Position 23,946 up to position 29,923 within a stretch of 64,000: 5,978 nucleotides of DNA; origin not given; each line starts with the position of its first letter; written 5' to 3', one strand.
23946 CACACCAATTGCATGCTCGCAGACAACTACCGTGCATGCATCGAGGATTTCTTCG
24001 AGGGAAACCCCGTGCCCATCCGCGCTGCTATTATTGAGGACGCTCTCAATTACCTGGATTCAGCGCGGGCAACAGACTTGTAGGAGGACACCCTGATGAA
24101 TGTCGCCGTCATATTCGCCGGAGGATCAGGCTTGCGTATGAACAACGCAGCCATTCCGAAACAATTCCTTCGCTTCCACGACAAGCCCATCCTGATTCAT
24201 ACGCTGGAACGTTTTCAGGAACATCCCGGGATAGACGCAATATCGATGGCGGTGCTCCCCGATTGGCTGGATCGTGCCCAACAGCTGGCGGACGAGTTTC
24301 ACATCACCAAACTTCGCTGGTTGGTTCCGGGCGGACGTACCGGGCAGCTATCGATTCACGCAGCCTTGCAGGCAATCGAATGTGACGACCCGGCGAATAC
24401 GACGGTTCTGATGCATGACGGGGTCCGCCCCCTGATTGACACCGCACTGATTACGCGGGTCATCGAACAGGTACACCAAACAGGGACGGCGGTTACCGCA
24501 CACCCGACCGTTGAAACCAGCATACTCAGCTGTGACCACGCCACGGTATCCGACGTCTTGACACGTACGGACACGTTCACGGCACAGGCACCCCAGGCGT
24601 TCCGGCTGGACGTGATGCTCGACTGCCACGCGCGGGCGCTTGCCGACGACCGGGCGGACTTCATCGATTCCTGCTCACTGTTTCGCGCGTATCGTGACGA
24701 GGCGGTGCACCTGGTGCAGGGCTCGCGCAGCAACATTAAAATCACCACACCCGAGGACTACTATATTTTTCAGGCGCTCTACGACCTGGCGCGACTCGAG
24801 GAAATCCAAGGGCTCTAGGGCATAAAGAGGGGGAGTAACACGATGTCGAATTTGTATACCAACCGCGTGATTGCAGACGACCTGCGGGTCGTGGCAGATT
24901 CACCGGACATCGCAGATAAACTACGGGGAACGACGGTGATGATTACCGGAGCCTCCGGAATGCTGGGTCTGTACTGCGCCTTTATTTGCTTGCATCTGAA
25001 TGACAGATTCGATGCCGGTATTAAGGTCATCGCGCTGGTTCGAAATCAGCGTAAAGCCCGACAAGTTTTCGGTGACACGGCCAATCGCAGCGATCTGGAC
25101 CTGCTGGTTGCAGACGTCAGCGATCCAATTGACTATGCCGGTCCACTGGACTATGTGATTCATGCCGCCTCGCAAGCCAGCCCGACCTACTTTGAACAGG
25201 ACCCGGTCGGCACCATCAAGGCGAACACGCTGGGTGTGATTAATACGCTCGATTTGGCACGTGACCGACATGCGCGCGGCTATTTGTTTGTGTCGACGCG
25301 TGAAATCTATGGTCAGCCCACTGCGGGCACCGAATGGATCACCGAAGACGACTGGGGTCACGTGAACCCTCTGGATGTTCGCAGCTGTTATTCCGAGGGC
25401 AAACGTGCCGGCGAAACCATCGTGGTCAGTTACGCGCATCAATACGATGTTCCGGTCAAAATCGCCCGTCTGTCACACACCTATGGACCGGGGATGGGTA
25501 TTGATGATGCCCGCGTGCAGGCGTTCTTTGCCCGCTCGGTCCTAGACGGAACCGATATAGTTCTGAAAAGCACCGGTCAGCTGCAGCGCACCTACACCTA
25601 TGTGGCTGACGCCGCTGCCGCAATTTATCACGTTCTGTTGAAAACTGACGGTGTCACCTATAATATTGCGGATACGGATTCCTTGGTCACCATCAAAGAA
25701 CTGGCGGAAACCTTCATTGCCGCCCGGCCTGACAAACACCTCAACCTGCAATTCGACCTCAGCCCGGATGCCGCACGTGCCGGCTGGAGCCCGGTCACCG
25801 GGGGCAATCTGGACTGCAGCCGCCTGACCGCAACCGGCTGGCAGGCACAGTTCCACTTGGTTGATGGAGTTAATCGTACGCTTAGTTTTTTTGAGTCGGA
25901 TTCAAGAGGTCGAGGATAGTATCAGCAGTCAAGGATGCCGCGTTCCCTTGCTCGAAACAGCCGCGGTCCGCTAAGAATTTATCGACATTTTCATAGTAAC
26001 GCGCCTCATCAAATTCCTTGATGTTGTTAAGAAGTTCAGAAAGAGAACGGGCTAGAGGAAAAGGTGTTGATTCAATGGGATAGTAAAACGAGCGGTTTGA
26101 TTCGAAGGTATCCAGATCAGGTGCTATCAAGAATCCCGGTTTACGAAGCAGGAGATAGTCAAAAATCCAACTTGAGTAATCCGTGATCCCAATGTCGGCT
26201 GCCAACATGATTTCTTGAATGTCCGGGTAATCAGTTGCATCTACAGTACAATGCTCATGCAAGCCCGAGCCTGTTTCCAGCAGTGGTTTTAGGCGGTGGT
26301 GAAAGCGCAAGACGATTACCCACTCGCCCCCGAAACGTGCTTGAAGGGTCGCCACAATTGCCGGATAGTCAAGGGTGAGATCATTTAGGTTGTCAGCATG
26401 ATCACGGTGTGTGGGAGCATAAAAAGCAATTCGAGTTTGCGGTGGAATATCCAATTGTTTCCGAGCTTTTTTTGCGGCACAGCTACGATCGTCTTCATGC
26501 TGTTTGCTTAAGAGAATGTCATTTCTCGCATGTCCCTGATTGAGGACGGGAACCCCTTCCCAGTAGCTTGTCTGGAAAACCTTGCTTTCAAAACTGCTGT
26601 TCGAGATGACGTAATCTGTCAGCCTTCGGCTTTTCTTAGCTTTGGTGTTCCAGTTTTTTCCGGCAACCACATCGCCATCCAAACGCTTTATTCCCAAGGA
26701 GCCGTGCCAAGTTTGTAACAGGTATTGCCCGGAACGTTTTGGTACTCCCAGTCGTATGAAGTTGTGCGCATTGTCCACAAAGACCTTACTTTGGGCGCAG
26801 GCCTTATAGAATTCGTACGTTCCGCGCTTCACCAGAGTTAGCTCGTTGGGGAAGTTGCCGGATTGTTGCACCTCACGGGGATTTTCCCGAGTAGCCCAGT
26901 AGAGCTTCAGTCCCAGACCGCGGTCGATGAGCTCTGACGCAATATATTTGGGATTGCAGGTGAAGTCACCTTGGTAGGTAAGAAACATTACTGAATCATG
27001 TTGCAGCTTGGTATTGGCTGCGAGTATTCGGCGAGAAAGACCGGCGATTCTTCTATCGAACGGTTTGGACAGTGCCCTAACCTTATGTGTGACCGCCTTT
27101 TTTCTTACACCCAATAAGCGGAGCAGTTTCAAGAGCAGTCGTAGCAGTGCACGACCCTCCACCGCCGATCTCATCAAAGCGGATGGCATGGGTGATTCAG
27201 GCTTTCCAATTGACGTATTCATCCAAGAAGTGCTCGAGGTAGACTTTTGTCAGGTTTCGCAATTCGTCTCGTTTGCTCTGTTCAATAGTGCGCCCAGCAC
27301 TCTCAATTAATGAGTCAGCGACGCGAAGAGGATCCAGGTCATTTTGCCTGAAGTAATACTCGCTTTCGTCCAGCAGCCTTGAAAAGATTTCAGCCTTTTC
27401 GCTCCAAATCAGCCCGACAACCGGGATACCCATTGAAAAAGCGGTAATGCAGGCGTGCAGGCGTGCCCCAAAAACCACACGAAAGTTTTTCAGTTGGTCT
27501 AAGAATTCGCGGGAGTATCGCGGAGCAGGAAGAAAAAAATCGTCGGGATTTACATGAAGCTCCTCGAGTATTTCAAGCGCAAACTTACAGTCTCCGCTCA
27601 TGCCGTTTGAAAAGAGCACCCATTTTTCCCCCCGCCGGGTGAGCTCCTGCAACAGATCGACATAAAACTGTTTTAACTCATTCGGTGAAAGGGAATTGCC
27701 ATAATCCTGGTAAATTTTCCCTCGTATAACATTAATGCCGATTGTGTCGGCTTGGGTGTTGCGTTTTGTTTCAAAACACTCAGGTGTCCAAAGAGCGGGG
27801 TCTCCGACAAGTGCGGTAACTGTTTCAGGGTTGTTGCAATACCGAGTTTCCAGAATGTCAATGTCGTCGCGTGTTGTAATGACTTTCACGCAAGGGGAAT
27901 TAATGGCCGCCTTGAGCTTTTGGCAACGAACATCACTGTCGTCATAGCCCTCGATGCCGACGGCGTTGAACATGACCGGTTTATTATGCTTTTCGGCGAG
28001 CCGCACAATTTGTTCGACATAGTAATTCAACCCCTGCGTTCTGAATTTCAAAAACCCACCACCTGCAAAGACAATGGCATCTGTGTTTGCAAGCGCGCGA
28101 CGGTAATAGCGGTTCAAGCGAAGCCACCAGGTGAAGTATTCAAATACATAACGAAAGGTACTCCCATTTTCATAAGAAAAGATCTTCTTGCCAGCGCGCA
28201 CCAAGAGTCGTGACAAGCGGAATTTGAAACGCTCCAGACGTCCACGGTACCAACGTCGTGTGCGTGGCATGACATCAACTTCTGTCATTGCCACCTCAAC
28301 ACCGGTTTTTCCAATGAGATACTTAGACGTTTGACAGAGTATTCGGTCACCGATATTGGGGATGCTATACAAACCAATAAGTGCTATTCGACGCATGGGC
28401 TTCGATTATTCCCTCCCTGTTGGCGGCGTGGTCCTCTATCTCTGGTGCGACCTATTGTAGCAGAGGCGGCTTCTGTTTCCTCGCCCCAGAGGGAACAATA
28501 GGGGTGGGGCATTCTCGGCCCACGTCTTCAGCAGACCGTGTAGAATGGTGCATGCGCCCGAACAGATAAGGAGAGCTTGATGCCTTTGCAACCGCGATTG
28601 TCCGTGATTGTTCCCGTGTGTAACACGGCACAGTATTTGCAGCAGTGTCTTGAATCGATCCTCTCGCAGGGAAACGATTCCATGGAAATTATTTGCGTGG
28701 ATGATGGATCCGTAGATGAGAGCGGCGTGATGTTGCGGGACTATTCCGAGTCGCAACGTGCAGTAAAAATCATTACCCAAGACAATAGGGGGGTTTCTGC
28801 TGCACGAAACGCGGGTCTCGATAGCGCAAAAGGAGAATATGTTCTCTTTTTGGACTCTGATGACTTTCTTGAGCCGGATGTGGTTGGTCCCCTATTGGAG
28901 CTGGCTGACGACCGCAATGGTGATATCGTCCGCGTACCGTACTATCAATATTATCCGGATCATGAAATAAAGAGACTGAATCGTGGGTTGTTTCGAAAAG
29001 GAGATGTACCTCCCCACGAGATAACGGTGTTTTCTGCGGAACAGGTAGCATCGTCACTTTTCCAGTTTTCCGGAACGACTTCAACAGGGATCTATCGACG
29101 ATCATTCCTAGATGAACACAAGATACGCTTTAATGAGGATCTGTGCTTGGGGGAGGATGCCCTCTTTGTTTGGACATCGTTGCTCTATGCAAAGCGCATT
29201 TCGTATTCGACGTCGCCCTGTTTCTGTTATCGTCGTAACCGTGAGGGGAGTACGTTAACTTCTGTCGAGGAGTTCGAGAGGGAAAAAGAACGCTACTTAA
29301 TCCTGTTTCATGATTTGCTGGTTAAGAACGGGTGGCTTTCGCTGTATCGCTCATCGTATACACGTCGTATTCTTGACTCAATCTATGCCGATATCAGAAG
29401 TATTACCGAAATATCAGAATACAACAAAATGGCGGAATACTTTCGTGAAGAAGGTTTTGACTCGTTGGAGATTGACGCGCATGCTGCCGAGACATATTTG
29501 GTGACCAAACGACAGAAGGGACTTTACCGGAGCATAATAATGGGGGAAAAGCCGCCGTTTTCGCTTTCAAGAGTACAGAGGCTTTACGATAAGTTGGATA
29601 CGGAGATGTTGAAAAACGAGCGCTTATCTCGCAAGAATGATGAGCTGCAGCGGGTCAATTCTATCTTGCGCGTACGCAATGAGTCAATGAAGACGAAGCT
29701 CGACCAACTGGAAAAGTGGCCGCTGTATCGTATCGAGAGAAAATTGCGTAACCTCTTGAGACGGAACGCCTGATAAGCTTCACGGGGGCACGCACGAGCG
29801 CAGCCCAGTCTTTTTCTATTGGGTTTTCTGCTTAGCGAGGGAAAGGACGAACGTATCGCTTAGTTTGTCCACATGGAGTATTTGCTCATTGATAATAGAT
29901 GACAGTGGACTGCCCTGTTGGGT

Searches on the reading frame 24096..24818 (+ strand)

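Call 6: search_protein_families(library=pfam, proteins=[window:24096-24818:+])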
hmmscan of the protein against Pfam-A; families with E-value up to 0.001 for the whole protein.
window:24096-24818:+ (240 aa): 2 families
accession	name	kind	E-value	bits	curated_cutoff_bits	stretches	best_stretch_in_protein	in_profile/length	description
PF01128.25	IspD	-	2.1e-42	145.8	27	1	3-227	2-217/221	2-C-methyl-D-erythritol 4-phosphate cytidylyltransferase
PF12804.13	NTP_transf_3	-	8e-12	46.1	27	1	4-135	1-120/160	MobA-like NTP transferase domain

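Call 47: search_protein_families(library=ncbifam, proteins=[window:24096-24818:+], max_evalue=0.00001)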
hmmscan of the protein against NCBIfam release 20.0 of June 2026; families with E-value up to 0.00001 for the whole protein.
window:24096-24818:+ (240 aa): 7 families
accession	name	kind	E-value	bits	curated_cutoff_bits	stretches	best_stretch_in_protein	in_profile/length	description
NF001183.0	PRK00155.1-3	subfamily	7.5e-47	159.6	166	1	1-228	1-230/237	D-ribitol-5-phosphate cytidylyltransferase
TIGR00453.1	ispD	equivalog_domain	7.8e-47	159.5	181.3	1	3-228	1-218/219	2-C-methyl-D-erythritol 4-phosphate cytidylyltransferase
NF001186.0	PRK00155.2-3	equivalog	6.8e-46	156.5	253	1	2-228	5-221/224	2-C-methyl-D-erythritol 4-phosphate cytidylyltransferase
NF009924.0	PRK13385.1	subfamily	7.6e-40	136.9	342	1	1-228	1-222/230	2-C-methyl-D-erythritol 4-phosphate cytidylyltransferase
NF006899.0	PRK09382.1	equivalog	2.3e-38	132.3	417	1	4-227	9-218/387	bifunctional 2-C-methyl-D-erythritol 4-phosphate cytidylyltransferase/2-C-methyl-D-erythritol 2,4-cyclodiphosphate synthase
TIGR02665.1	molyb_mobA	equivalog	6.4e-07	29.6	151.85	1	4-137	3-125/186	molybdenum cofactor guanylyltransferase MobA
TIGR01173.1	glmU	equivalog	1.6e-06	27.2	366.85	1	4-138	3-133/452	bifunctional UDP-N-acetylglucosamine diphosphorylase/glucosamine-1-phosphate N-acetyltransferase GlmU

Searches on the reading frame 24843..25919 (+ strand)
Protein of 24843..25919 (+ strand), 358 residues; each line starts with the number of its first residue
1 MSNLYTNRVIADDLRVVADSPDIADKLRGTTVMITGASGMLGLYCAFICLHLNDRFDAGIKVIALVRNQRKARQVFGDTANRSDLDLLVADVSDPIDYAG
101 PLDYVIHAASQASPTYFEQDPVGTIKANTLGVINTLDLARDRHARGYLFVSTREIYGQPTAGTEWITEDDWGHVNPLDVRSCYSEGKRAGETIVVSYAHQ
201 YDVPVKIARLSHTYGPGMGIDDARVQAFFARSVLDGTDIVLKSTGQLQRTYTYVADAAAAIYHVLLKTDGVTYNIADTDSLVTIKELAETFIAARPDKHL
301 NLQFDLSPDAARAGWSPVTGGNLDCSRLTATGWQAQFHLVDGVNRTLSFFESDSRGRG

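Call 6: search_protein_families(library=pfam, proteins=[window:24843-25919:+])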
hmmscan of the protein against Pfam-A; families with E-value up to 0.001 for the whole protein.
window:24843-25919:+ (358 aa): 5 families
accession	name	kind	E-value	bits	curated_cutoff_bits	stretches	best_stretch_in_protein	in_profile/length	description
PF01370.27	Epimerase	-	5.6e-37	127.9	20.9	1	32-276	1-240/240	NAD dependent epimerase/dehydratase family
PF16363.11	GDP_Man_Dehyd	-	2.4e-23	83.5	27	1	33-290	1-261/332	GDP-mannose 4,6 dehydratase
PF07993.18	NAD_binding_4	-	2.6e-10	40.3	20.1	1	102-215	89-209/258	Male sterility protein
PF02719.21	Polysacc_synt_2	-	5.6e-05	22.9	20.2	0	32-152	1-128/293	Polysaccharide biosynthesis protein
PF04321.23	RmlD_sub_bind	-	0.00011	21.8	27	1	31-216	2-154/287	RmlD substrate binding domain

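Call 47: search_protein_families(library=ncbifam, proteins=[window:24843-25919:+], max_evalue=0.00001)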
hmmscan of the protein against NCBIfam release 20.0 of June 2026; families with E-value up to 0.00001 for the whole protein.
window:24843-25919:+ (358 aa): 10 families
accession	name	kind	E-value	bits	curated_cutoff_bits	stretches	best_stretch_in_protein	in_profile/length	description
TIGR01181.1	dTDP_gluc_dehyt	equivalog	3e-22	79.1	365.1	1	32-353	2-314/321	dTDP-glucose 4,6-dehydratase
TIGR04180.1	EDH_00030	hypoth_equivalog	2.7e-19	69.4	475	1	32-300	1-260/297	NAD-dependent 4,6-dehydratase LegB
NF047922.1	GDPFucSynFcl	equivalog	1.5e-12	47.6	500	1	64-351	17-302/308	GDP-L-fucose synthase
TIGR01746.1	Thioester-redct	subfamily_domain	9.3e-12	44.8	213.35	1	124-293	108-279/371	thioester reductase domain-containing protein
NF007582.0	PRK10217.1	equivalog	2.4e-11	43.4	698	1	133-348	116-329/355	dTDP-glucose 4,6-dehydratase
NF007490.0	PRK10084.1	subfamily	1e-07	31.3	649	1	135-278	117-261/361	dTDP-glucose 4,6-dehydratase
TIGR02622.1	CDP_4_6_dhtase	equivalog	1.4e-07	31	278.45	1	29-201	4-172/352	CDP-glucose 4,6-dehydratase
NF008872.0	PRK11908.1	equivalog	4.8e-07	29.1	294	1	103-293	70-269/349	bifunctional UDP-4-keto-pentose/UDP-xylose synthase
NF005998.1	PRK08125.1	equivalog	4e-06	25.5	777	1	142-304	422-594/649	bifunctional UDP-4-amino-4-deoxy-L-arabinose formyltransferase/UDP-glucuronic acid oxidase ArnA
TIGR02197.1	heptose_epim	equivalog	4.6e-06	26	274.6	0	32-345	1-308/316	ADP-glyceromanno-heptose 6-epimerase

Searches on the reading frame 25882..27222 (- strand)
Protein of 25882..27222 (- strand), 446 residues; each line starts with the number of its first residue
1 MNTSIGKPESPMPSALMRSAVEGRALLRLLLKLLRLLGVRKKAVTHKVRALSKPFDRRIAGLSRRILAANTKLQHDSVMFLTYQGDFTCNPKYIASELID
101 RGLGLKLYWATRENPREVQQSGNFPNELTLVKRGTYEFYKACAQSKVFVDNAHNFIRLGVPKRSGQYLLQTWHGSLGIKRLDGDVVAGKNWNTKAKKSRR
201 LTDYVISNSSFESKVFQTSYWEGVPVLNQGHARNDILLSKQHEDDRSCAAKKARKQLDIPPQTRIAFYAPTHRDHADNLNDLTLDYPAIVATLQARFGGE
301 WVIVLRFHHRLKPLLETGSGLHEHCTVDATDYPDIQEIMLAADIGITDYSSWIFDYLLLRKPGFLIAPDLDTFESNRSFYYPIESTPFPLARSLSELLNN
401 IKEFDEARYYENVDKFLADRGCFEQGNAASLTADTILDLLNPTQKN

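Call 5: search_protein_families(library=pfam, proteins=[window:25882-27222:-])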
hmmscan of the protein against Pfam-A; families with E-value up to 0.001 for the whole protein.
window:25882-27222:- (446 aa): 1 family
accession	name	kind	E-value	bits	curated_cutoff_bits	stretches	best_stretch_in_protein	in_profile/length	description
PF04464.20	Glyphos_transf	-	6.8e-57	193.5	22.1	1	72-436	10-365/367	CDP-Glycerol:Poly(glycerophosphate) glycerophosphotransferase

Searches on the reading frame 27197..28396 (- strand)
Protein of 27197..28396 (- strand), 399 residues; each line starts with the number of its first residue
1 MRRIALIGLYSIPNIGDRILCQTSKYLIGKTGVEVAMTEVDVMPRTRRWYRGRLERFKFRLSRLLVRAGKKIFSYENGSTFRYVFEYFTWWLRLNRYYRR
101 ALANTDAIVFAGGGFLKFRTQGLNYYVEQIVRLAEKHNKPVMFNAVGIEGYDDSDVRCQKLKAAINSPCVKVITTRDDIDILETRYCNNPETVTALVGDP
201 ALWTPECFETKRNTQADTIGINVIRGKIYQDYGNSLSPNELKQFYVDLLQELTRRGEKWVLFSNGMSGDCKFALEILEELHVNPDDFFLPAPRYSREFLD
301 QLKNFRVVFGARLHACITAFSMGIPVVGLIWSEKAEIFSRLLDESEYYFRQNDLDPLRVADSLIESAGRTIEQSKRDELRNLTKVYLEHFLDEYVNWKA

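Call 5: search_protein_families(library=pfam, proteins=[window:27197-28396:-])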
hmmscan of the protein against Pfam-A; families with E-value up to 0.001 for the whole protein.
window:27197-28396:- (399 aa): 1 family
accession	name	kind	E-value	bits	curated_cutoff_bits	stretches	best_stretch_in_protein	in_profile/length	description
PF04230.19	PS_pyruv_trans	-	4.6e-25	89.5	25.3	1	14-332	1-279/280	Polysaccharide pyruvyl transferase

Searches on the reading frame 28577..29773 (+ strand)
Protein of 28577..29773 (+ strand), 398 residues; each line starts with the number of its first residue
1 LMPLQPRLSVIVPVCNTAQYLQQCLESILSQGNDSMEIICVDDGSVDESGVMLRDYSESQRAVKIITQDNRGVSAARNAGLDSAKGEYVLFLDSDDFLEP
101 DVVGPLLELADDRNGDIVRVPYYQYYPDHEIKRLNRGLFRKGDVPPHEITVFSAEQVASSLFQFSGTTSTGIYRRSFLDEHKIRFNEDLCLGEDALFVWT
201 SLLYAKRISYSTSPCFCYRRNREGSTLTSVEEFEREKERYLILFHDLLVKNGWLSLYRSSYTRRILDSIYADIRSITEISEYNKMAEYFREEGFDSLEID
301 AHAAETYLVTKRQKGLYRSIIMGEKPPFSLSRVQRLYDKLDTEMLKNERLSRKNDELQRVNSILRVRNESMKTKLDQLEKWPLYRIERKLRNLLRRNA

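Call 5: search_protein_families(library=pfam, proteins=[window:28577-29773:+])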
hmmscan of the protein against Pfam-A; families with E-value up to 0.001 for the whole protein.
window:28577-29773:+ (398 aa): 4 families
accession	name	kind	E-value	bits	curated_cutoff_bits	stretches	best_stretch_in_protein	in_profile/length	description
PF00535.33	Glycos_transf_2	-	3.6e-35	121.8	23.3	1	9-136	1-129/168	Glycosyl transferase family 2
PF10111.15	Glyco_tranf_2_2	-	1.1e-10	41.9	27.3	1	9-111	1-107/276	Glycosyltransferase like family 2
PF13641.12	Glyco_tranf_2_3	-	1.7e-09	38.4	27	1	6-128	1-129/230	Glycosyltransferase like family 2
PF13704.12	Glyco_tranf_2_4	-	0.0007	20.5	27.5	0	16-98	2-84/98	Glycosyl transferase family 2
